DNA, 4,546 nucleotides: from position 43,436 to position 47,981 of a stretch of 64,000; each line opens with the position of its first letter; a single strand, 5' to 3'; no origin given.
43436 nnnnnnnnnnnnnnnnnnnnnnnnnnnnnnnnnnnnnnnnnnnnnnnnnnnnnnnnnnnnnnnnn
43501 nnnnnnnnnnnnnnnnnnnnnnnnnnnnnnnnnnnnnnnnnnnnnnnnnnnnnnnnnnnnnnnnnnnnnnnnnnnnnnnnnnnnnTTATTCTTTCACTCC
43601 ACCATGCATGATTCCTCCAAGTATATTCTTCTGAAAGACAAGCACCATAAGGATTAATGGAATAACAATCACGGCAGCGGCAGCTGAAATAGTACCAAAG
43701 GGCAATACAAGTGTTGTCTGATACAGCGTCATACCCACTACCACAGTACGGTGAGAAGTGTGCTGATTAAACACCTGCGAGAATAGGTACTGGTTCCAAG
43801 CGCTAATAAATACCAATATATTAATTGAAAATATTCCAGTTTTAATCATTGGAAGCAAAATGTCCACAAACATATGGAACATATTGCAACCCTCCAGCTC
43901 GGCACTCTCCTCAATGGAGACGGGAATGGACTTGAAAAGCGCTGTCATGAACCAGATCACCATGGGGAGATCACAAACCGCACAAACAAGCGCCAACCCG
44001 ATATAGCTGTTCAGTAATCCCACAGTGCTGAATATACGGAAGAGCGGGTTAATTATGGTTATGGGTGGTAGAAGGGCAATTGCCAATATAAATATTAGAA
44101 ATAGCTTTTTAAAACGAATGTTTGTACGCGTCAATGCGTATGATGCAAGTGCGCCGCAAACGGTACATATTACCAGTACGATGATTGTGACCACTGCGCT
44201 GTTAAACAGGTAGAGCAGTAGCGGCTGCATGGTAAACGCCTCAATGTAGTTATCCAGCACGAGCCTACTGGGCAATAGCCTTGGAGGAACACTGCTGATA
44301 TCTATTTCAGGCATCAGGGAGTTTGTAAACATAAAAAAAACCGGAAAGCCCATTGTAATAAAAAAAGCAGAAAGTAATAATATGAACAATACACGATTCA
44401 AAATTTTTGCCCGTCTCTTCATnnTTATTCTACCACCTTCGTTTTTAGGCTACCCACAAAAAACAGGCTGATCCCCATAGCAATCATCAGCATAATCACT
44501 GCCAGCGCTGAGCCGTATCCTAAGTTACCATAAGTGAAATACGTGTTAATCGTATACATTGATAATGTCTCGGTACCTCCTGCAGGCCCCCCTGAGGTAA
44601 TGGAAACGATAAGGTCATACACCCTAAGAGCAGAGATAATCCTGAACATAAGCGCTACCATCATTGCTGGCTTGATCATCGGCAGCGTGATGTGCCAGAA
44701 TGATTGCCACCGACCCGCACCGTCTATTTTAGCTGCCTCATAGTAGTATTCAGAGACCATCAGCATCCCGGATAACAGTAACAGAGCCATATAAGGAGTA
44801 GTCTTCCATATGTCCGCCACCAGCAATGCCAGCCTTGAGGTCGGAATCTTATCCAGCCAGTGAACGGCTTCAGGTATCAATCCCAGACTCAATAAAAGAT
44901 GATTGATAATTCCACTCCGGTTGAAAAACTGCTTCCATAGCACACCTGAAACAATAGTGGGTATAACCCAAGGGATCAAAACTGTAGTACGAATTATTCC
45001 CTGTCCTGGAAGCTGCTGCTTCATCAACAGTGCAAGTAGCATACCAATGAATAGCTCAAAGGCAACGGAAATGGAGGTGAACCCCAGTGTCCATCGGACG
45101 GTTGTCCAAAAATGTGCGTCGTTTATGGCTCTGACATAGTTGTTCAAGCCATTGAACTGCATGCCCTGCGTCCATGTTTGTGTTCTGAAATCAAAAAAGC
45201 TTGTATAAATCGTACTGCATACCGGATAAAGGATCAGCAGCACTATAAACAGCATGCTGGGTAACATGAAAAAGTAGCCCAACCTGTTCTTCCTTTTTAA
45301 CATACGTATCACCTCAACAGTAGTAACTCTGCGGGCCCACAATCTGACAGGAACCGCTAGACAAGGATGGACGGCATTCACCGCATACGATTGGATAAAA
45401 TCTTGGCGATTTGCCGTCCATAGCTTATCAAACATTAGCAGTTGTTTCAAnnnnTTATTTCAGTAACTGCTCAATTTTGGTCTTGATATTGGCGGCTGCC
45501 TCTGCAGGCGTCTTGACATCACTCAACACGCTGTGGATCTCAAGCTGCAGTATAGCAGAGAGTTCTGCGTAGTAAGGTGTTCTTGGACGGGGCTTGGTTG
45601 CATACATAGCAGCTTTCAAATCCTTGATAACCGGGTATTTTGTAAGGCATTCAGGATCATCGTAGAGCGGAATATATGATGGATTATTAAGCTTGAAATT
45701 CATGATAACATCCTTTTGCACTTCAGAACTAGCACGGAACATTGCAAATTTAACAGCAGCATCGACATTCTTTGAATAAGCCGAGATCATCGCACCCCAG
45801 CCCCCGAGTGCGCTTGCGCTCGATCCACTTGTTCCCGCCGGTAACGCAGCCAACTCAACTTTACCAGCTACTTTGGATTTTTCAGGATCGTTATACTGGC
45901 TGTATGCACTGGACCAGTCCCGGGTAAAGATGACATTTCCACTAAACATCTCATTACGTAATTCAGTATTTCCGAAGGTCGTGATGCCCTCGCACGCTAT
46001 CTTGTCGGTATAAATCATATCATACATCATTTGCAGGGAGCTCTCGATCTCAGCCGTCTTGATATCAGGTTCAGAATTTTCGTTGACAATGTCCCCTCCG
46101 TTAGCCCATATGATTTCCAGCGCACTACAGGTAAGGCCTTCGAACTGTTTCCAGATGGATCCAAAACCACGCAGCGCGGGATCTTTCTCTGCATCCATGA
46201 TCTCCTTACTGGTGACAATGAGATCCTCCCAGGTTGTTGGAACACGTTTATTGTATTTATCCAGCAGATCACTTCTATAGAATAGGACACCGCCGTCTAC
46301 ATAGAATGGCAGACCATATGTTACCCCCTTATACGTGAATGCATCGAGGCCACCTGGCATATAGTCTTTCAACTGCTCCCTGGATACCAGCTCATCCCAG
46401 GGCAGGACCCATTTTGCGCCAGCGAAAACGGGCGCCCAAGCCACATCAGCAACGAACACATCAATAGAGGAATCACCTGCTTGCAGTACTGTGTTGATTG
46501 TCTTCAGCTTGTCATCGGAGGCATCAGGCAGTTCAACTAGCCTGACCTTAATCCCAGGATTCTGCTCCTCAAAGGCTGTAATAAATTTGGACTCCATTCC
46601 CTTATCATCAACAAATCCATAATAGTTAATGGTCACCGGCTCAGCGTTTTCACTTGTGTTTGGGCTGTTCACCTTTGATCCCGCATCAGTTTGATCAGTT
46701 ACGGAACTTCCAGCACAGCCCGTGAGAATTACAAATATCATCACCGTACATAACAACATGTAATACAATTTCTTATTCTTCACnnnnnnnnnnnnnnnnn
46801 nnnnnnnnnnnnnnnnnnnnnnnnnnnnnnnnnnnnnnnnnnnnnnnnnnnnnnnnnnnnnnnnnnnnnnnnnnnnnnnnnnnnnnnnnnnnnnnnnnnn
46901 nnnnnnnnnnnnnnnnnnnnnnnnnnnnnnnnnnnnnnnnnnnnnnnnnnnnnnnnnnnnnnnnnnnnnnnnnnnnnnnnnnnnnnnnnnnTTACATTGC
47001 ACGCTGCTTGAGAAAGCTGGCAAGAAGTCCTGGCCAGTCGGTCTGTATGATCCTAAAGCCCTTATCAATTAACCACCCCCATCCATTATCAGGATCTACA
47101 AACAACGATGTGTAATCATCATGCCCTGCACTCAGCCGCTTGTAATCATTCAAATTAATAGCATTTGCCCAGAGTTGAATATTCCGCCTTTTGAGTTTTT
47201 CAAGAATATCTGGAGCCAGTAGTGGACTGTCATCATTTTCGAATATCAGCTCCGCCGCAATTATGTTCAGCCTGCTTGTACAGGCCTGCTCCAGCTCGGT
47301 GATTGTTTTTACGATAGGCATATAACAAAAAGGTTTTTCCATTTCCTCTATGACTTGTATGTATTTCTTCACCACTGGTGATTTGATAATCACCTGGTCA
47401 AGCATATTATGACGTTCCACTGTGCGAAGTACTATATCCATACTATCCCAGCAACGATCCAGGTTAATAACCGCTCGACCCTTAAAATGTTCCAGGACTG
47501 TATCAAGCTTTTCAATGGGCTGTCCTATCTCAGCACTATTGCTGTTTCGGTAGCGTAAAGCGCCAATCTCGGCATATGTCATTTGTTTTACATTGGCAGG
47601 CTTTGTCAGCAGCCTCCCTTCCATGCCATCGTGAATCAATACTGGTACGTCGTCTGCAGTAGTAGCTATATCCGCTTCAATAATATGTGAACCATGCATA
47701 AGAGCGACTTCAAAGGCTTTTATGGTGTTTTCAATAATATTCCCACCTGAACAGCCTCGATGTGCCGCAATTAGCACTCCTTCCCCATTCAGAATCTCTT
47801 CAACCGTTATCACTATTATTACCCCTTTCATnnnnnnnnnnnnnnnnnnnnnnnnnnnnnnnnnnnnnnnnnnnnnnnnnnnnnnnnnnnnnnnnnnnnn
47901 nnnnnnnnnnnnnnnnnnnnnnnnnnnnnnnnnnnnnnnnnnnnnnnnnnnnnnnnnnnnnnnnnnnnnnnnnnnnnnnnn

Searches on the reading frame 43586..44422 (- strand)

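Call 46: search_protein_families(library=pfam, proteins=[window:43586-44422:-], max_evalue=0.00001)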
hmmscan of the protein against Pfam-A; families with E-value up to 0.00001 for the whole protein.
window:43586-44422:- (278 aa): 1 family
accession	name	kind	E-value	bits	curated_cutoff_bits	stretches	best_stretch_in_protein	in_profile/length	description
PF00528.27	BPD_transp_1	-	2.3e-12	47.5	26.4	1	90-267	5-178/184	Binding-protein-dependent transport system inner membrane component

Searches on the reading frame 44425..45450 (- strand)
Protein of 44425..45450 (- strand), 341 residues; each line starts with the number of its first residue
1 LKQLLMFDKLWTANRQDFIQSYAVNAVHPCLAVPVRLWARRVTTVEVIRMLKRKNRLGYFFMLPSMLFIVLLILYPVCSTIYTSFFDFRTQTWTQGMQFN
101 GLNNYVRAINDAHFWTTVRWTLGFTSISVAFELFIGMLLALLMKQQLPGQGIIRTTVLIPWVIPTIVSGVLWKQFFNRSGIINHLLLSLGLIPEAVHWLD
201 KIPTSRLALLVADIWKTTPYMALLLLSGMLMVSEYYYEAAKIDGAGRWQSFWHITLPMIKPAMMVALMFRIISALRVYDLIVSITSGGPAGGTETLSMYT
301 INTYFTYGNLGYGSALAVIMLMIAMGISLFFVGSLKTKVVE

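Call 46: search_protein_families(library=pfam, proteins=[window:44425-45450:-], max_evalue=0.00001)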
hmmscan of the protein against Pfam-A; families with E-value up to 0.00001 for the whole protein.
window:44425-45450:- (341 aa): 1 family
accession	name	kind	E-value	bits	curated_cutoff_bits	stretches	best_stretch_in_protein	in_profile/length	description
PF00528.27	BPD_transp_1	-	1.9e-18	67.3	26.4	1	133-332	2-174/184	Binding-protein-dependent transport system inner membrane component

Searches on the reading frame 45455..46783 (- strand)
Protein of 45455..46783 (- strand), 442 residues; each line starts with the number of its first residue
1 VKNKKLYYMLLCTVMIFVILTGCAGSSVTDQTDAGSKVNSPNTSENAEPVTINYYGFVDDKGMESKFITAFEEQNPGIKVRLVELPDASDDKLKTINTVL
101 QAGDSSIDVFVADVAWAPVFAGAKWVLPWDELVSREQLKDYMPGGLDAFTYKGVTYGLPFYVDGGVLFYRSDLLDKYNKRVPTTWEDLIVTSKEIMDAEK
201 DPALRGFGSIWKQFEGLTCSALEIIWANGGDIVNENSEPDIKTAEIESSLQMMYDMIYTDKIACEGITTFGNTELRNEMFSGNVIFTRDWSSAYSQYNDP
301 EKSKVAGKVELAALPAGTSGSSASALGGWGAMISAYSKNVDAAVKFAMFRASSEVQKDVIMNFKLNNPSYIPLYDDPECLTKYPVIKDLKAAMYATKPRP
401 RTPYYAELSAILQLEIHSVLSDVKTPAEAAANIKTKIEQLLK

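Call 46: search_protein_families(library=pfam, proteins=[window:45455-46783:-], max_evalue=0.00001)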
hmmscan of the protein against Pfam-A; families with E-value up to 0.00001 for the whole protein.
window:45455-46783:- (442 aa): 2 families
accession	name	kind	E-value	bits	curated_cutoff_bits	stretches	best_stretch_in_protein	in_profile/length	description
PF01547.30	SBP_bac_1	-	1.1e-36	127.8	26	1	62-357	9-307/307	Bacterial extracellular solute-binding protein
PF13416.11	SBP_bac_8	-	3.9e-27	96.2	27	1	67-360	2-253/279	Bacterial extracellular solute-binding protein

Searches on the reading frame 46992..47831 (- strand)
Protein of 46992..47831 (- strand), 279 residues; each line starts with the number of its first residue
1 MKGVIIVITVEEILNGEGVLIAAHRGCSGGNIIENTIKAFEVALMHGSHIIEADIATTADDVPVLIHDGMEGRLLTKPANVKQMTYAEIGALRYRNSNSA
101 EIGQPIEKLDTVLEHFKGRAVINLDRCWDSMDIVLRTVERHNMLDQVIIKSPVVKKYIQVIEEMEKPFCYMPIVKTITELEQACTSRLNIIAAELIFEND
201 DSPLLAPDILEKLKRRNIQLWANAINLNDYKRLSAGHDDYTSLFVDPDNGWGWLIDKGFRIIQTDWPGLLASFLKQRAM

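Call 65: search_protein_families(library=pfam, proteins=[window:46992-47831:-], max_evalue=0.00001)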
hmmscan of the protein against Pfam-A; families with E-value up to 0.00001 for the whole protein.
window:46992-47831:- (279 aa): 2 families
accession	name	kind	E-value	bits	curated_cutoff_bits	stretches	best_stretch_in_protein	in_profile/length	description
PF16387.11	DUF4996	-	1.7e-24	86.7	33.7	1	170-274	1-102/102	Domain of unknown function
PF03009.23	GDPD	-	2.3e-17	64.4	23.6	1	24-133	1-111/244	Glycerophosphoryl diester phosphodiesterase family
